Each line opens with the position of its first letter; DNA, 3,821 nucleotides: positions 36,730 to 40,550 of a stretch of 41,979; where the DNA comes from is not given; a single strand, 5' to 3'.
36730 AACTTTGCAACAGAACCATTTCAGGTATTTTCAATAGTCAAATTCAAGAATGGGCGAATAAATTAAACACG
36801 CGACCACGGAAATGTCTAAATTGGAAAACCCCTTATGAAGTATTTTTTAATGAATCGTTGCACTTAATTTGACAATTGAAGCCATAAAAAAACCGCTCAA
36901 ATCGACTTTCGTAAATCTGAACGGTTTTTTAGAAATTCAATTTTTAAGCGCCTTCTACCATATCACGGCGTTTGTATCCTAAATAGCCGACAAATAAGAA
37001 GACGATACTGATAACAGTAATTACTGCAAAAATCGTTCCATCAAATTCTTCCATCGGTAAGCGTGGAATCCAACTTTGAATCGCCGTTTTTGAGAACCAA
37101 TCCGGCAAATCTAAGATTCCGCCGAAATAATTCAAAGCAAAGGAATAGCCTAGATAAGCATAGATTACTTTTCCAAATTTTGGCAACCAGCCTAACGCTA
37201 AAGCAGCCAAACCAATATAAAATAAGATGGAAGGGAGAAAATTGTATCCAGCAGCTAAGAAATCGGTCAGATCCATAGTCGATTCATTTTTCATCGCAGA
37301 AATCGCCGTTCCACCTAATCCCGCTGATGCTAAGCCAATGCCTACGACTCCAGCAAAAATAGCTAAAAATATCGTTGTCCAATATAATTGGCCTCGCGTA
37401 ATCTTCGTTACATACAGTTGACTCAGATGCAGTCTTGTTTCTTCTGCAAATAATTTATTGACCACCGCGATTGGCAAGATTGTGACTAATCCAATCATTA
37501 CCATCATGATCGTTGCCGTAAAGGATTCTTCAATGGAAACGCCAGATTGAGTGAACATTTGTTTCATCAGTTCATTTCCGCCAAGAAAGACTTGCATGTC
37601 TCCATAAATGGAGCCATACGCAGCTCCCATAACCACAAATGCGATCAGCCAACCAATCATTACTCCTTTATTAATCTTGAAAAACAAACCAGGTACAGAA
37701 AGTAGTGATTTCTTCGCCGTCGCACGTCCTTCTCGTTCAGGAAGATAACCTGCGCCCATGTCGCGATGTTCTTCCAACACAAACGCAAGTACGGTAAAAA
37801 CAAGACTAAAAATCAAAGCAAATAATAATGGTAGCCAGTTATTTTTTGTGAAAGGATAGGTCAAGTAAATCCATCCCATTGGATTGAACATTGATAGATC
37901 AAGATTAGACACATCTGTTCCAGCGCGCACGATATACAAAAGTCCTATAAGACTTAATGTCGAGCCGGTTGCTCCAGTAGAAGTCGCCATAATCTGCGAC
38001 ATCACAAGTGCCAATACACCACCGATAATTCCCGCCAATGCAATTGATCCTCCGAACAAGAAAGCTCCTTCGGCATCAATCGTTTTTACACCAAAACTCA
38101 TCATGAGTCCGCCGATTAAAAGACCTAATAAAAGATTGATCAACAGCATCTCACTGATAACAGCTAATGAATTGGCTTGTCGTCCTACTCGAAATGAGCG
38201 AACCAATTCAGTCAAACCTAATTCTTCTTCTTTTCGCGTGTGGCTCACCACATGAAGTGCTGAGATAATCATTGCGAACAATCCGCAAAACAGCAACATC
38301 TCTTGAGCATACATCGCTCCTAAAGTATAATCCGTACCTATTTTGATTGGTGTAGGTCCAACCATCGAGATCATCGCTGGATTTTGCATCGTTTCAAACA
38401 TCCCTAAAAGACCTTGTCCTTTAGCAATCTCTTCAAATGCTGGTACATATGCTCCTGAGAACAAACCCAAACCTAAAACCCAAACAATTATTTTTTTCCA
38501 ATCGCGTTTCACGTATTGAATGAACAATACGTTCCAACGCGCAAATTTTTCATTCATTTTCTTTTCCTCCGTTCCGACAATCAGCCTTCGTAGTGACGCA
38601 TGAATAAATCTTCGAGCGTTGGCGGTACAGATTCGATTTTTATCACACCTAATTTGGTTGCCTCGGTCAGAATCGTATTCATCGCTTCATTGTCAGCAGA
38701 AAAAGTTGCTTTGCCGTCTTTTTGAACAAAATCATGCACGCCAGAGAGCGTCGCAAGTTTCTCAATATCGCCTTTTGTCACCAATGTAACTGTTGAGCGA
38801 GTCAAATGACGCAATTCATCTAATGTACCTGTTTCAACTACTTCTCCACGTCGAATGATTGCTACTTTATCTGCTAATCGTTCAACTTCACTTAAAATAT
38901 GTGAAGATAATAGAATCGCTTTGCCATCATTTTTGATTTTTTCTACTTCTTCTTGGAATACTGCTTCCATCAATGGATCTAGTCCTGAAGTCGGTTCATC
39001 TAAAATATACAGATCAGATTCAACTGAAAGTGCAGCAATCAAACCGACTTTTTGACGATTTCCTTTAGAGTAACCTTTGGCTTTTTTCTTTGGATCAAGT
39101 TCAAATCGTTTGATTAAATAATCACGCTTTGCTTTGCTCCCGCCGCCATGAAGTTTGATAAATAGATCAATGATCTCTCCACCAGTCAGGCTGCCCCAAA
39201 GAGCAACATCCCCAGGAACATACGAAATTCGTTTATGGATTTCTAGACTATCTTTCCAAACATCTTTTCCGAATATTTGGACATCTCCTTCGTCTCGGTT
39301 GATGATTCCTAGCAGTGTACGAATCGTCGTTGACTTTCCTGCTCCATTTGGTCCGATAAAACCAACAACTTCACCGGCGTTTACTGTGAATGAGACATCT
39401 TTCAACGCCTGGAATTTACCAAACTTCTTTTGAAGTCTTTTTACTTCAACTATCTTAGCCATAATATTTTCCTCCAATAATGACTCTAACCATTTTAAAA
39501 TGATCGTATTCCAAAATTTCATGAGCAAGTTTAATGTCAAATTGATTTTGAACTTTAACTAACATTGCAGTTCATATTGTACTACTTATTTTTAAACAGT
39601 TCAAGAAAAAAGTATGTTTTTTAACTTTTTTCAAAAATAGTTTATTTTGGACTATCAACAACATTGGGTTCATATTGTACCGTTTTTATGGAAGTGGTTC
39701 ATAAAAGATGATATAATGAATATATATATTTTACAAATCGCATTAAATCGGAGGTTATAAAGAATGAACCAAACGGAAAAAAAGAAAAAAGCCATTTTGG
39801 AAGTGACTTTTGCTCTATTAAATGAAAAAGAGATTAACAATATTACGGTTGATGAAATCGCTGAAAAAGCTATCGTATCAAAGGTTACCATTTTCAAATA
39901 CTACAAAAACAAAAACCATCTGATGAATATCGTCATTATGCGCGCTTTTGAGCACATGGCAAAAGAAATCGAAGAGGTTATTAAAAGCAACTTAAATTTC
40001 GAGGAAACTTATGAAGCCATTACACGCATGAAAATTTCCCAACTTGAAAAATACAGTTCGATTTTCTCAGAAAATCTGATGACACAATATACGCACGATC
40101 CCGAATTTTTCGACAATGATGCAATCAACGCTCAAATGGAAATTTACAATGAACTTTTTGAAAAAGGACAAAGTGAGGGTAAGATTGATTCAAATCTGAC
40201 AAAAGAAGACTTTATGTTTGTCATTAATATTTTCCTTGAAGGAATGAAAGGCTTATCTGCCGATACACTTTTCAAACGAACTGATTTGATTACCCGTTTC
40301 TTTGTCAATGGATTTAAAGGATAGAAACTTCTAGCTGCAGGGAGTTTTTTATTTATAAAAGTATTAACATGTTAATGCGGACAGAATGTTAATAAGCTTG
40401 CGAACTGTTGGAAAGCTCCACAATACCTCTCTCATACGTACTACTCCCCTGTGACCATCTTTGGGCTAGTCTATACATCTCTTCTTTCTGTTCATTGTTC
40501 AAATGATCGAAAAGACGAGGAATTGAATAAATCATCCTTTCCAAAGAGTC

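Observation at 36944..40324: TetR-controlled ABC ATPase + 537-aa 12-TM permease cassette of unknown substrate beside the resistance islands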

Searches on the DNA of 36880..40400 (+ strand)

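Call 7: search_dna_similar(query=window:36880-40400:+, collection=plasmids, mode=near, max_rows=30)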
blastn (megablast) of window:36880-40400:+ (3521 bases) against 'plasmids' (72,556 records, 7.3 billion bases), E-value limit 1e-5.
Records with a match: 70; places in all: 75; records where one place covers at least 80% of the query: 0.
Best place of each record, by identity: >=99% 64; 95-99% 1; 60-80% 5.
By first word of the organism name: Enterococcus 63; Staphylococcus 5; Lactococcus 1; Pediococcus 1.
By predicted mobility (MOB-suite, as given by PLSDB): mobilizable 37; non-mobilizable 25; conjugative 8.
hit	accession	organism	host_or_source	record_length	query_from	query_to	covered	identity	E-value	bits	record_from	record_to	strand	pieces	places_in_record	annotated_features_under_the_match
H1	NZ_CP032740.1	Enterococcus casseliflavus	Homo sapiens,bile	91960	1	2567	73%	99.8%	0e+0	4708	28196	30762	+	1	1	narB: ionophore ABC transporter permease subunit NarB | narA: ionophore ABC transporter ATP-binding subunit NarA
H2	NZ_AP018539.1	Enterococcus faecalis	Homo sapiens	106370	1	2567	73%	99.8%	0e+0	4708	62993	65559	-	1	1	narB: ionophore ABC transporter permease subunit NarB | narA: ionophore ABC transporter ATP-binding subunit NarA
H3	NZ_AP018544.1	Enterococcus faecalis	Homo sapiens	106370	1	2567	73%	99.8%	0e+0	4708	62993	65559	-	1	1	narB: ionophore ABC transporter permease subunit NarB | narA: ionophore ABC transporter ATP-binding subunit NarA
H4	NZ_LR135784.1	Enterococcus faecium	-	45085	1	2567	73%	99.8%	0e+0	4708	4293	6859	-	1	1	narB: ionophore ABC transporter permease subunit NarB | narA: ionophore ABC transporter ATP-binding subunit NarA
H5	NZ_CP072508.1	Enterococcus faecalis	Swine,cell culture,Rectal swab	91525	1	2567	73%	99.8%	0e+0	4708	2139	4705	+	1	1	narB: ionophore ABC transporter permease subunit NarB | narA: ionophore ABC transporter ATP-binding subunit NarA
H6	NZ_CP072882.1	Enterococcus faecium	stream/river surface water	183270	1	2567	73%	99.8%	0e+0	4708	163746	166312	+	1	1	narB: ionophore ABC transporter permease subunit NarB | narA: ionophore ABC transporter ATP-binding subunit NarA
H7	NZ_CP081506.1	Enterococcus faecalis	mixed culture,swine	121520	1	2567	73%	99.8%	0e+0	4708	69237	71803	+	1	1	narB: ionophore ABC transporter permease subunit NarB | narA: ionophore ABC transporter ATP-binding subunit NarA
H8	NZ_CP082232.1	Enterococcus faecalis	mixed culture,swine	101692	1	2567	73%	99.8%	0e+0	4708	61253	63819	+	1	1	narB: ionophore ABC transporter permease subunit NarB | narA: ionophore ABC transporter ATP-binding subunit NarA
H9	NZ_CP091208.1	Enterococcus faecium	Homo sapiens,whole organism,fecal sample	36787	1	2567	73%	99.8%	0e+0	4708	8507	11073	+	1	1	narB: ionophore ABC transporter permease subunit NarB | narA: ionophore ABC transporter ATP-binding subunit NarA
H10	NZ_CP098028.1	Enterococcus faecalis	chicken,mixed culture,stool swab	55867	1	2567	73%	99.8%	0e+0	4708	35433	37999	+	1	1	narB: ionophore ABC transporter permease subunit NarB | narA: ionophore ABC transporter ATP-binding subunit NarA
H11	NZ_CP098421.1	Enterococcus faecalis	Goose,mixed culture,Anal swab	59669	1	2567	73%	99.8%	0e+0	4708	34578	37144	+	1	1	narB: ionophore ABC transporter permease subunit NarB | narA: ionophore ABC transporter ATP-binding subunit NarA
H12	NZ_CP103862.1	Enterococcus faecalis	Homo sapiens,urine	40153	1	2567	73%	99.8%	0e+0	4708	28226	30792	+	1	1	narB: ionophore ABC transporter permease subunit NarB | narA: ionophore ABC transporter ATP-binding subunit NarA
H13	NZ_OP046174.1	Enterococcus faecalis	-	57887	1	2567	73%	99.8%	0e+0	4708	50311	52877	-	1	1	narB: ionophore ABC transporter permease subunit NarB | narA: ionophore ABC transporter ATP-binding subunit NarA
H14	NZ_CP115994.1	Enterococcus faecalis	faeces,pure culture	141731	1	2567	73%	99.8%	0e+0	4708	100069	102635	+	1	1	narB: ionophore ABC transporter permease subunit NarB | narA: ionophore ABC transporter ATP-binding subunit NarA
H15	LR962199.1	Enterococcus faecalis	-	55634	1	2567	73%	99.8%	0e+0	4708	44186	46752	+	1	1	narB: ionophore ABC transporter permease subunit NarB | narA: ionophore ABC transporter ATP-binding subunit NarA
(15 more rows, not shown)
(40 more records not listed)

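Call 8: get_annotated_region(hit=H1, flank=4000)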
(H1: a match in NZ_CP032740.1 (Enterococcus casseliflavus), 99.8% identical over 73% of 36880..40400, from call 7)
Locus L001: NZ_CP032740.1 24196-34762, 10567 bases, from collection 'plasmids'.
description: Enterococcus casseliflavus strain EC-369 plasmid pEC369, complete sequence
organism: Enterococcus casseliflavus (NCBI taxid 37734)
taxonomy: Bacteria; Bacillota; Bacilli; Lactobacillales; Enterococcaceae; Enterococcus; Enterococcus casseliflavus
host: -; source: Homo sapiens,bile; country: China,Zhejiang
typing (MOB-suite, as given by PLSDB): conjugative; replicon rep_cluster_183; relaxase MOBQ; mating-pair formation MPF_T
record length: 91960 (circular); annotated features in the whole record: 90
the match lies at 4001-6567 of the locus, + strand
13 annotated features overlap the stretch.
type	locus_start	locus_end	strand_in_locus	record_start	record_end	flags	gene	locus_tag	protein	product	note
CDS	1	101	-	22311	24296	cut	-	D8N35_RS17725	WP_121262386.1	MobA/MobL family protein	-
CDS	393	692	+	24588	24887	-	-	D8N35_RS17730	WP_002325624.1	hypothetical protein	-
CDS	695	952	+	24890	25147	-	-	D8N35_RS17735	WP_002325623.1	hypothetical protein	-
CDS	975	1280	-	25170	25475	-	-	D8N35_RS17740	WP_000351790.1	hypothetical protein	-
CDS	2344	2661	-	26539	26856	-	-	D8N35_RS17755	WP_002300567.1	hypothetical protein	-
CDS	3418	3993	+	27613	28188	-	-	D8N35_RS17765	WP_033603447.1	IS30 family transposase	-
predicted_resistance_gene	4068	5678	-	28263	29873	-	narB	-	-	ionophore ABC transporter permease subunit NarB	predicted by amrfinderplus; class IONOPHORE; identity 100.0%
predicted_resistance_gene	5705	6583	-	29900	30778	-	narA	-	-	ionophore ABC transporter ATP-binding subunit NarA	predicted by amrfinderplus; class IONOPHORE; identity 100.0%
CDS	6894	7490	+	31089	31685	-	-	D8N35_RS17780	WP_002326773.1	TetR/AcrR family transcriptional regulator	GO:0006355 - regulation of DNA-templated transcription [Evidence IEA]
CDS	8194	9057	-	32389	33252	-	-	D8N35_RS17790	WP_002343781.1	zeta toxin family protein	-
CDS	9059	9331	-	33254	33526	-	-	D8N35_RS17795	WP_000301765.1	antitoxin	-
CDS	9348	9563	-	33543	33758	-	-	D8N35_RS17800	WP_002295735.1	peptide-binding protein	-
CDS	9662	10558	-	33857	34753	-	-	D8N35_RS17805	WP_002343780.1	ParA family protein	-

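Call 9: search_dna_similar(query=window:39440-40400:+, collection=plasmids, mode=distant, max_rows=25)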
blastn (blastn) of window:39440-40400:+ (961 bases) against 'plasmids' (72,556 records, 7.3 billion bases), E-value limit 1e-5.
No match.

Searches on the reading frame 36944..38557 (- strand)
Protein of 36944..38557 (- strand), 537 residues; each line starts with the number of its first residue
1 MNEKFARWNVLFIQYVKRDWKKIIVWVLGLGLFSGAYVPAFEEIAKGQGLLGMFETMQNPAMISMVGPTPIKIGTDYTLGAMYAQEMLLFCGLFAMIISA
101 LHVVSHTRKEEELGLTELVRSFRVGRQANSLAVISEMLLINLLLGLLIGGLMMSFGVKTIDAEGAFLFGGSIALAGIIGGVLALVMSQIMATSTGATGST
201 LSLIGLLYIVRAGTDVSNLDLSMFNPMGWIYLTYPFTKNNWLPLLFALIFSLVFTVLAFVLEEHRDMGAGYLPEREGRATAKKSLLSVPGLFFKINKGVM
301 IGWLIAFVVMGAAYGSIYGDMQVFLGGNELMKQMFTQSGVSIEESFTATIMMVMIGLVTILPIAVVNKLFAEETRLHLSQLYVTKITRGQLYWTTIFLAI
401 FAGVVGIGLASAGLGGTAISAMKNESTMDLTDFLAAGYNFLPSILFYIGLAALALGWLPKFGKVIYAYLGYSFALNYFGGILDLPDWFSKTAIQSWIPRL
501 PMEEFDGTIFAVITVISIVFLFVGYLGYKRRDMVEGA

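Call 5: search_protein_families(library=pfam, proteins=[window:36944-38557:-], max_evalue=0.01)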
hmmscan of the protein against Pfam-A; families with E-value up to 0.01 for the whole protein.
window:36944-38557:- (537 aa): 0 families

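Call 6: search_protein_families(library=ncbifam, proteins=[window:36944-38557:-], max_evalue=0.01)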
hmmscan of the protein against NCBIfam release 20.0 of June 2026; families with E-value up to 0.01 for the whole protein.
window:36944-38557:- (537 aa): 0 families

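Call 43: find_homologous_proteins(query=window:36944-38557:-, max_evalue=1e-20)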
Query window:36944-38557:- (537 aa): 649 proteins with E <= 1e-20 among 8000 candidates; the best 120 are listed.
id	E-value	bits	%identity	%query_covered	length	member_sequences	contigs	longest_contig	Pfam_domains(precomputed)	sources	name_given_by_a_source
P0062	0.0e+0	1162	100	100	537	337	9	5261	-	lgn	-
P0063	0.0e+0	1091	91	100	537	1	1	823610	-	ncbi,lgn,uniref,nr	ncbi:ABC transporter permease [Enterococcus xiangfangensis]|uniref:Tetronasin resistance protein n=1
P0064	0.0e+0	1047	88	100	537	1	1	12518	-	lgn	-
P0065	0.0e+0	1045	88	100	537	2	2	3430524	-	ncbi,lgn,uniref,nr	ncbi:ABC transporter permease [Candidatus Enterococcus murrayae]|uniref:Tetronasin resistance protei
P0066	0.0e+0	1036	86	100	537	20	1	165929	-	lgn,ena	-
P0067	0.0e+0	1033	86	100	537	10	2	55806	-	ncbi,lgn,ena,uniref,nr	ncbi:tetronasin resistance protein [Enterococcus villorum]|uniref:Tetronasin resistance protein n=1 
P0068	0.0e+0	1025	86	100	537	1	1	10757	-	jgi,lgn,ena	-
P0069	0.0e+0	1018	85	100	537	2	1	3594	-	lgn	-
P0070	1.0e-297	1006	85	100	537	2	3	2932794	-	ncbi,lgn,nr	ncbi:tetronasin resistance protein [Enterococcus pseudoavium]|nr:tetronasin resistance protein [Ente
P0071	2.1e-293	992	83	100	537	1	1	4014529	-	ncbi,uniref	ncbi:ABC-2 type transport system permease [Enterococcus sp. AZ194]|uniref:ABC transporter permease n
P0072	7.0e-285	964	81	100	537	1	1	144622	-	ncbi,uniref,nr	ncbi:tetronasin resistance protein [Enterococcus sp. JM4C]|uniref:ABC transporter permease n=1 Tax=C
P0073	2.2e-275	933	77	100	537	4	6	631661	-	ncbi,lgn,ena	-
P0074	2.4e-275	932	76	100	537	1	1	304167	-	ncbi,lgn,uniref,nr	ncbi:ABC transporter permease [Anaerocolumna xylanovorans]|uniref:ABC-2 type transport system permea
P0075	4.5e-275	931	76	100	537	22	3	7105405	-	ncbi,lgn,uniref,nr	ncbi:ABC transporter permease [Paenibacillus jilunlii]|uniref:ABC-2 type transport system permease p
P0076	2.8e-274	929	76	100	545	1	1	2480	-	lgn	-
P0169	2.3e-264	896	74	100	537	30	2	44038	-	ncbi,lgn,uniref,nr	ncbi:tetronasin resistance protein [Staphylococcus chromogenes]|uniref:ABC transporter permease n=1 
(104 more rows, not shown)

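Call 45: search_solved_structures(query=window:36944-38557:-, max_evalue=1)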
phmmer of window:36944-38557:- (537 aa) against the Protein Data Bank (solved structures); distinct sequences matched with E-value up to 1: 1.
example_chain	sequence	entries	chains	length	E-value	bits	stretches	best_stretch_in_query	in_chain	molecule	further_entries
8k1m_B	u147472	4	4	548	4.3e-36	128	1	13-533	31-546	Multidrug efflux system permease protein Rv1217c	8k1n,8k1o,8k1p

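Call 46: find_encoding_contigs(protein=P0063, flank=3000, max_places=1)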
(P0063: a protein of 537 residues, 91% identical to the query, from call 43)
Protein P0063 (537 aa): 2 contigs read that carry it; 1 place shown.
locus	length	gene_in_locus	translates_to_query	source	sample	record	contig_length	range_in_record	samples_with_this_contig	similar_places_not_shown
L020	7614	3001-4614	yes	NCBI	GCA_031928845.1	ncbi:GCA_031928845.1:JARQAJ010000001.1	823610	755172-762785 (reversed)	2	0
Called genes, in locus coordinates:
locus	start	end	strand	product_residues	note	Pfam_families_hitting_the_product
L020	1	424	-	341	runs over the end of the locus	PF00296:Bac_luciferase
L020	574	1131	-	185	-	PF06414:Zeta_toxin (weak), PF07931:CPT, PF13671:AAA_33 (weak), PF13238:AAA_18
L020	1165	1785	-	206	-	PF00440:TetR_N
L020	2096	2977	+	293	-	PF00005:ABC_tran, PF13304:AAA_21 (weak), PF13732:DrrA1-3_C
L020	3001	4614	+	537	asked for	-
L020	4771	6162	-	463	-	PF05043:Mga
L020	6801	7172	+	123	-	-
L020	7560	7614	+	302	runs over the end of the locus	PF04203:Sortase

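Call 47: find_encoding_contigs(protein=P0070, flank=3000, max_places=1)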
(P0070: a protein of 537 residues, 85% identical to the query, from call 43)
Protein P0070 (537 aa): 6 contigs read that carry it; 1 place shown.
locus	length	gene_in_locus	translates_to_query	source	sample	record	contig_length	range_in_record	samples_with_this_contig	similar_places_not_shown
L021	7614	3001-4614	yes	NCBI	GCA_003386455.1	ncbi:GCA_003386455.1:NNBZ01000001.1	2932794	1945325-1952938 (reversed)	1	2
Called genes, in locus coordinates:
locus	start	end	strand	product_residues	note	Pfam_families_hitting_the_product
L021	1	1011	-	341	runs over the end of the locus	PF00296:Bac_luciferase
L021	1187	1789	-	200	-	PF00440:TetR_N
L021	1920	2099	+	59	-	-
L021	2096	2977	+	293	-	PF00005:ABC_tran, PF13304:AAA_21 (weak), PF13732:DrrA1-3_C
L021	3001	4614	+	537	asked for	-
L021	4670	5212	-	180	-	PF13527:Acetyltransf_9, PF13673:Acetyltransf_10 (weak), PF00583:Acetyltransf_1, PF13508:Acetyltransf_7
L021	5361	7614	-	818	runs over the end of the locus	PF07992:Pyr_redox_2, PF13450:NAD_binding_8 (faint), PF13738:Pyr_redox_3, PF00070:Pyr_redox, PF02852:Pyr_redox_dim, PF00581:Rhodanese, PF01206:TusA, PF13686:DrsE_2, +1 more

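Call 48: find_encoding_contigs(protein=P0075, flank=3000, max_places=1)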
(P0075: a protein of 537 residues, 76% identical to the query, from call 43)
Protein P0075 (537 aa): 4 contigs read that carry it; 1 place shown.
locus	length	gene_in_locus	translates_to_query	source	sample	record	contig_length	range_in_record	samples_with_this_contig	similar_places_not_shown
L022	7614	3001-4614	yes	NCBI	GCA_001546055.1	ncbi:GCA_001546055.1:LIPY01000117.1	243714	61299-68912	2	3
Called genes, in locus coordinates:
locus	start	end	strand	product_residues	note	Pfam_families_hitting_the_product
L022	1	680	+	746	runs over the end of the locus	PF22842:Pel9A-like_beta_helix, PF05048:NosD (weak), PF02018:CBM_4_9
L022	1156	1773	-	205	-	PF00440:TetR_N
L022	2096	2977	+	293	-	PF00005:ABC_tran, PF13304:AAA_21 (weak), PF13732:DrrA1-3_C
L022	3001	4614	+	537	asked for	-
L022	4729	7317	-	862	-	PF02687:FtsX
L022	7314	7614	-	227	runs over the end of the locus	PF02463:SMC_N, PF00005:ABC_tran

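Call 49: find_encoding_contigs(protein=P0169, flank=3000, max_places=1)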
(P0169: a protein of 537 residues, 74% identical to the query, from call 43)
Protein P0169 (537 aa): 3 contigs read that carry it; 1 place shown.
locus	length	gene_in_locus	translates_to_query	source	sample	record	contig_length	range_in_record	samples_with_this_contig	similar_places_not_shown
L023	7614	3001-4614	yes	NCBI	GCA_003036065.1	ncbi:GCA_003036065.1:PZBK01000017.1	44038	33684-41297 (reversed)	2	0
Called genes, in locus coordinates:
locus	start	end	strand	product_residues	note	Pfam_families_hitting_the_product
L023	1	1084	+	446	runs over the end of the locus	PF06782:UPF0236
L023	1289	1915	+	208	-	PF00440:TetR_N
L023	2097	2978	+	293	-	PF00005:ABC_tran, PF13304:AAA_21 (weak), PF13732:DrrA1-3_C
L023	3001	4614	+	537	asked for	-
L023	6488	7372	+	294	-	PF00483:NTP_transferase, PF12804:NTP_transf_3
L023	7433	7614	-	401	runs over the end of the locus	PF07690:MFS_1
